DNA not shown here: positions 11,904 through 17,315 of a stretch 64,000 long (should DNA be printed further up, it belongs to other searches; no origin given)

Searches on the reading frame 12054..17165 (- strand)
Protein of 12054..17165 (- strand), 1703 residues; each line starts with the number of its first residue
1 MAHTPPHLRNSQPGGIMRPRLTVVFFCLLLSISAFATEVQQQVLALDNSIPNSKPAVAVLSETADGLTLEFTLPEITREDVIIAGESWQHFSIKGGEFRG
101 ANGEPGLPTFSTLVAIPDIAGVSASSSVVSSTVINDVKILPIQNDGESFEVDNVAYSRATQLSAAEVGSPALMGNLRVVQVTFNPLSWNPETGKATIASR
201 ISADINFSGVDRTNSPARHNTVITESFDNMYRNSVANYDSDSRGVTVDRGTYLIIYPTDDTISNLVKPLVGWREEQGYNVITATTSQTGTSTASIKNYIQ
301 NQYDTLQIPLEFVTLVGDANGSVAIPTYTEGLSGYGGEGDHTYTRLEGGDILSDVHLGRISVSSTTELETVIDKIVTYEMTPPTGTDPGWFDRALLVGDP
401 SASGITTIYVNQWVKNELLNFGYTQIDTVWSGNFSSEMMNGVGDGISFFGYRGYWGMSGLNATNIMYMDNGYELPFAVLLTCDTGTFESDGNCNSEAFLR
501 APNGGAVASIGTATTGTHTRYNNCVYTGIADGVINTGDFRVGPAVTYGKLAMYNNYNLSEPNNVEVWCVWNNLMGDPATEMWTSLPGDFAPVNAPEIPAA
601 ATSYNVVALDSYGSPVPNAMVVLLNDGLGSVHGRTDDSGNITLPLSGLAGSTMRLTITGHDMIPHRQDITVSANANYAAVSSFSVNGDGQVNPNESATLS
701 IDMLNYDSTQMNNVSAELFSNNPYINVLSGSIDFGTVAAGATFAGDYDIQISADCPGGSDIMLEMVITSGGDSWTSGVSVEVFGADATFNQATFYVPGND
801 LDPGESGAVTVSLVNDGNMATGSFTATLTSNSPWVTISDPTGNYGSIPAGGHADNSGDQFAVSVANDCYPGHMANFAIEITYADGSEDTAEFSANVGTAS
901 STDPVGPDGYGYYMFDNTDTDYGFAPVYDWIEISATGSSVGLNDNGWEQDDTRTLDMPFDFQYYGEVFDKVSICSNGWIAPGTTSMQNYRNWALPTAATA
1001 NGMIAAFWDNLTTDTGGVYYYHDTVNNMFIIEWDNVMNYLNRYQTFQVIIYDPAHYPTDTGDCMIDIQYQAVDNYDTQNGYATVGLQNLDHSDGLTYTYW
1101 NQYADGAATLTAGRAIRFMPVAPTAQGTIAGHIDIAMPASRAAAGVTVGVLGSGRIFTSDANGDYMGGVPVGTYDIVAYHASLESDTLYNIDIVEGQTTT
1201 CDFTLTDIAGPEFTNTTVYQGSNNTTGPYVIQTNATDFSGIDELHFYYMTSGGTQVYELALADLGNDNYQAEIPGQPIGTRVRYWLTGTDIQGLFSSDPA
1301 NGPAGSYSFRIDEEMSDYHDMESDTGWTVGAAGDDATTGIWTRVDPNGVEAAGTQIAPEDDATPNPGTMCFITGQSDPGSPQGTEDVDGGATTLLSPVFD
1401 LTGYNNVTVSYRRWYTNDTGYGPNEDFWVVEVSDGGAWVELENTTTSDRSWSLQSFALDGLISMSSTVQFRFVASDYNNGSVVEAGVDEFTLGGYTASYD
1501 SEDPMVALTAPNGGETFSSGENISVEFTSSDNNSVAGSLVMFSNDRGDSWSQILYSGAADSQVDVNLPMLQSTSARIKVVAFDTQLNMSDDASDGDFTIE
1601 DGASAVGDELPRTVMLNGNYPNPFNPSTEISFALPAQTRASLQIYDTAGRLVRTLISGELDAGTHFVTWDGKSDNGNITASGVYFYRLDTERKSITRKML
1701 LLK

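Call 3: search_protein_families(library=pfam, proteins=[window:12054-17165:-], max_evalue=0.01)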
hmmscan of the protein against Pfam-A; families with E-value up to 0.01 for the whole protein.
window:12054-17165:- (1703 aa): 8 families
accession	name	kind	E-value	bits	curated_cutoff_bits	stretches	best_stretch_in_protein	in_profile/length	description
PF01364.23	Peptidase_C25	-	2.8e-51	175.4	23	1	252-581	1-374/374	Peptidase family C25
PF13860.13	FlgD_ig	-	3.3e-12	46.6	27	1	1629-1688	11-73/79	FlgD Ig-like domain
PF13620.12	CarboxypepD_reg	-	5.8e-12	46.2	32.3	2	1138-1206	9-82/82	Carboxypeptidase regulatory-like domain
PF08126.16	Propeptide_C25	-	1.4e-11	44.4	22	1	53-242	7-201/205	Propeptide_C25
PF18962.6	Por_Secre_tail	-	2.2e-06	28.3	27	1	1620-1699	2-73/75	Secretion system C-terminal sorting domain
PF13585.12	CHU_C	-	3.9e-05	24.1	27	1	1636-1693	25-76/86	CHU_C Type IX secretion signal domain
PF17957.7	Big_7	-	0.00038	21.5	24.1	1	1504-1579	1-70/70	Bacterial Ig domain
PF13715.12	CarbopepD_reg_2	-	0.0044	17.5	32.2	0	1142-1204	13-75/88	CarboxypepD_reg-like domain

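Call 4: search_protein_families(library=ncbifam, proteins=[window:12054-17165:-], max_evalue=0.01)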
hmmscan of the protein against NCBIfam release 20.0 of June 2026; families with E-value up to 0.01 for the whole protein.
window:12054-17165:- (1703 aa): 6 families
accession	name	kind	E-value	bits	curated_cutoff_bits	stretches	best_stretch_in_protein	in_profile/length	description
NF033707.1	T9SS_sortase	equivalog_domain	1.5e-19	69.2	420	2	1562-1691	953-1078/1095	type IX secretion system sortase PorU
TIGR04183.1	Por_Secre_tail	domain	4.2e-10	39.4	23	1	1620-1700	2-70/72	T9SS type A sorting domain-containing protein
NF005176.1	PRK06655.1-1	equivalog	2.4e-08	34.1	230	1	1632-1692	91-151/197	flagellar hook assembly protein FlgD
NF009276.0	PRK12633.1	equivalog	1.8e-06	27.8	383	1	1637-1687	128-178/234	flagellar basal body rod modification protein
NF052324.1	PorU_rel_Nterm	equivalog_domain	1e-05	23.9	450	1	346-590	518-774/879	putative type IX secretion system sortase PorU2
NF009452.0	PRK12812.1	equivalog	0.00013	21.3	258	1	1640-1686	154-202/289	flagellar basal body rod modification protein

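Call 16: search_solved_structures(query=window:12054-17165:-, max_evalue=0.01, show_alignments=1)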
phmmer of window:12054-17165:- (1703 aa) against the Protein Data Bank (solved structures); distinct sequences matched with E-value up to 0.01: 6.
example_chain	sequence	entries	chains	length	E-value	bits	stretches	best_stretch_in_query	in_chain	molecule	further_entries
1cvr_A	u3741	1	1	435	2e-22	81.7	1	265-672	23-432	GINGIPAIN R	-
4ief_B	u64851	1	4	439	9.9e-22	79.4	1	252-673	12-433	Gingipain R2 Mature Domain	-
7eh9_A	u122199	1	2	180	4e-06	27.6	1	1634-1686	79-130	Basal-body rod modification protein FlgD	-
7bhq_A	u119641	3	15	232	4.2e-06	27.6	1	1609-1686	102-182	Basal-body rod modification protein FlgD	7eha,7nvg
3osv_A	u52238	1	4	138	0.0016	19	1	1631-1691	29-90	Flagellar basal-body rod modification protein FlgD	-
5mun_A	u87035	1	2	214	0.0037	17.8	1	70-232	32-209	Lys-gingipain W83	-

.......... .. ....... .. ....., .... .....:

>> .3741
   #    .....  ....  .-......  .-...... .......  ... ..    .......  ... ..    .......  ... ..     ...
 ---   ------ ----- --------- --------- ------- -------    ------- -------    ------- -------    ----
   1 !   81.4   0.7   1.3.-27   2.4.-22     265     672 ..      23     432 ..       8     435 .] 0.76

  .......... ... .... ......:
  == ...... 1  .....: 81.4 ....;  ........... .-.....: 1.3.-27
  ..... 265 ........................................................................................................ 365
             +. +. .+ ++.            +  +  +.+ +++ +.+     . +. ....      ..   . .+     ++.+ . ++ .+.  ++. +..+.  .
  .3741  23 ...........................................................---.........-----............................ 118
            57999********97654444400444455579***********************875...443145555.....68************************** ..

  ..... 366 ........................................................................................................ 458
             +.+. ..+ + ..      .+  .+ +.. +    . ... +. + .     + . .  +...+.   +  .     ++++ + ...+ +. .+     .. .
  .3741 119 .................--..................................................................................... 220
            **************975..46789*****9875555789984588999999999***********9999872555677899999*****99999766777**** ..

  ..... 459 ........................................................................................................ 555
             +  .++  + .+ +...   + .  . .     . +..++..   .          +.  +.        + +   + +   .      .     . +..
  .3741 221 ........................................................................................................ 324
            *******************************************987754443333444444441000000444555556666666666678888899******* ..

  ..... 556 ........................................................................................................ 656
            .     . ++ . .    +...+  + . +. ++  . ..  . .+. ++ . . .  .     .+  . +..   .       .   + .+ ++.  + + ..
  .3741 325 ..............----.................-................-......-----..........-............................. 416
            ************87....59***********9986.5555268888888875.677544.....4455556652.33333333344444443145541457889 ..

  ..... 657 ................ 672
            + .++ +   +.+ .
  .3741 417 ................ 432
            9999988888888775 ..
